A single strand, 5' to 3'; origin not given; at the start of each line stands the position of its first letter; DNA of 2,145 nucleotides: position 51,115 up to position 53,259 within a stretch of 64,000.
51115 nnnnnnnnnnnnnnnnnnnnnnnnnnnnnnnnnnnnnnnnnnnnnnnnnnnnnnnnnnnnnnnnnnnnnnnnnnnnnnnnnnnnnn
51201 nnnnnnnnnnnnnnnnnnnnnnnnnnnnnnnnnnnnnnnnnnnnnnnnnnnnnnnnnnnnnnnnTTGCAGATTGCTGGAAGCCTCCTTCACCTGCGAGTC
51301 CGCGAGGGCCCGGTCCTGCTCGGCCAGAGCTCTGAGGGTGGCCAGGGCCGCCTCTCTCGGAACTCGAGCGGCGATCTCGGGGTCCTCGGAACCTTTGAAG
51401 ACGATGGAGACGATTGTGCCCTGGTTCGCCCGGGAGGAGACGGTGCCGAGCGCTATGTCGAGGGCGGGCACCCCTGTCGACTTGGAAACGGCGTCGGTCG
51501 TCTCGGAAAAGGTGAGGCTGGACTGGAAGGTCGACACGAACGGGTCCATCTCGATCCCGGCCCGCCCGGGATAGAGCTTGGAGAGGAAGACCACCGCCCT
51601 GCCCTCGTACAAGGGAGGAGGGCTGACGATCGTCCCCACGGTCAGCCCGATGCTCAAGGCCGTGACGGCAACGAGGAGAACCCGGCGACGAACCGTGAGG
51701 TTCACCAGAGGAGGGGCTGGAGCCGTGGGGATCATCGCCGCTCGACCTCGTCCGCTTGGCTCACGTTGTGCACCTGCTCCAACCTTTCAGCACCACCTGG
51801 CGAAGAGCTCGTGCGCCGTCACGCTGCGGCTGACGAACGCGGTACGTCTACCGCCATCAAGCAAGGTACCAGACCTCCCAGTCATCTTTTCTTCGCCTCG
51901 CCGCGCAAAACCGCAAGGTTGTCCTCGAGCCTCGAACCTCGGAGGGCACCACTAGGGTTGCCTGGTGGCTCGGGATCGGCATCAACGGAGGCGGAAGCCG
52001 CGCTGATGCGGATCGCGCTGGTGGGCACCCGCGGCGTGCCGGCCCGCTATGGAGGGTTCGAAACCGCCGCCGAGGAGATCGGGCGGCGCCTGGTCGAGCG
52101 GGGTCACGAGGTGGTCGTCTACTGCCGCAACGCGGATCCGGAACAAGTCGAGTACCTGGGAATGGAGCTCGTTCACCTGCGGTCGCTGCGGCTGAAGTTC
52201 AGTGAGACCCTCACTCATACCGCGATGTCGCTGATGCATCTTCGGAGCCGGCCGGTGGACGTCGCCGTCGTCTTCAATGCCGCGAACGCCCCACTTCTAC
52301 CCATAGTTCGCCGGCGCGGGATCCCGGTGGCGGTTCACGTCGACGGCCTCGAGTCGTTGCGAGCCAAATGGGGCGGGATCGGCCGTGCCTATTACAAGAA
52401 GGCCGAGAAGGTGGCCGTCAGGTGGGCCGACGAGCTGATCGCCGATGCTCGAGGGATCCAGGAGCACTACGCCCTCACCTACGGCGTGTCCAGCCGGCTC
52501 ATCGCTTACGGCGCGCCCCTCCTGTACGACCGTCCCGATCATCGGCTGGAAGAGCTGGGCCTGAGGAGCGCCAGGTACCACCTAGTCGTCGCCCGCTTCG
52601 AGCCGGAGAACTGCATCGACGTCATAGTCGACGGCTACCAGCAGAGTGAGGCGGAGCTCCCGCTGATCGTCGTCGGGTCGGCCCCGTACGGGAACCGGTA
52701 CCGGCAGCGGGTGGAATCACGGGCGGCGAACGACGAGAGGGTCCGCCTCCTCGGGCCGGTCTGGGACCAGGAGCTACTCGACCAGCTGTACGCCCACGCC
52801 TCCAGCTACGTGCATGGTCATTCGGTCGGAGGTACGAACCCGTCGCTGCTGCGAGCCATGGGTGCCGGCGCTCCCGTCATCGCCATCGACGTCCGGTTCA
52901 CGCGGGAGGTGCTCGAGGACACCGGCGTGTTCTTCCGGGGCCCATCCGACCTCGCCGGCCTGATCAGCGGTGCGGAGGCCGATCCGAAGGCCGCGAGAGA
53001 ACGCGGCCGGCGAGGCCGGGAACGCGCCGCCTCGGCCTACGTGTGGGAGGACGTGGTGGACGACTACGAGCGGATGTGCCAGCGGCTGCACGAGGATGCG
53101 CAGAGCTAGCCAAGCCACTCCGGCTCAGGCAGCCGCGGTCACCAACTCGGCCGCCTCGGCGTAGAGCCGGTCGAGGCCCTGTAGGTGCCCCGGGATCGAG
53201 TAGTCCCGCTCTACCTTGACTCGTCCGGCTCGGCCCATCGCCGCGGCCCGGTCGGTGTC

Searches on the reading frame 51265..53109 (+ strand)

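Call 51: search_protein_families(library=pfam, proteins=[window:51265-53109:+], max_evalue=0.001)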
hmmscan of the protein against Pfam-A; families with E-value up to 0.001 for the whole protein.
window:51265-53109:+ (614 aa): 6 families
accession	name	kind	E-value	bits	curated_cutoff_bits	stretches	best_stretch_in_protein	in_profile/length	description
PF09314.17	DUF1972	-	2e-16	60.5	25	1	250-417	4-185/186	Domain of unknown function (DUF1972)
PF13579.12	Glyco_trans_4_4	-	2.1e-13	51.4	29.7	1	263-410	1-149/158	Glycosyl transferase 4-like domain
PF13439.12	Glyco_transf_4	-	4.9e-12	46.6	28.5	1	262-411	1-157/170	Glycosyltransferase Family 4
PF13692.12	Glyco_trans_1_4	-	2.7e-11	44.3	27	1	440-563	5-132/142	Glycosyl transferases group 1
PF00534.26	Glycos_transf_1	-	7.3e-11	42.3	26.4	1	438-587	17-172/172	Glycosyl transferases group 1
PF13524.12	Glyco_trans_1_2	-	1.1e-07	32.4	25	1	488-601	12-142/144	Glycosyl transferase-like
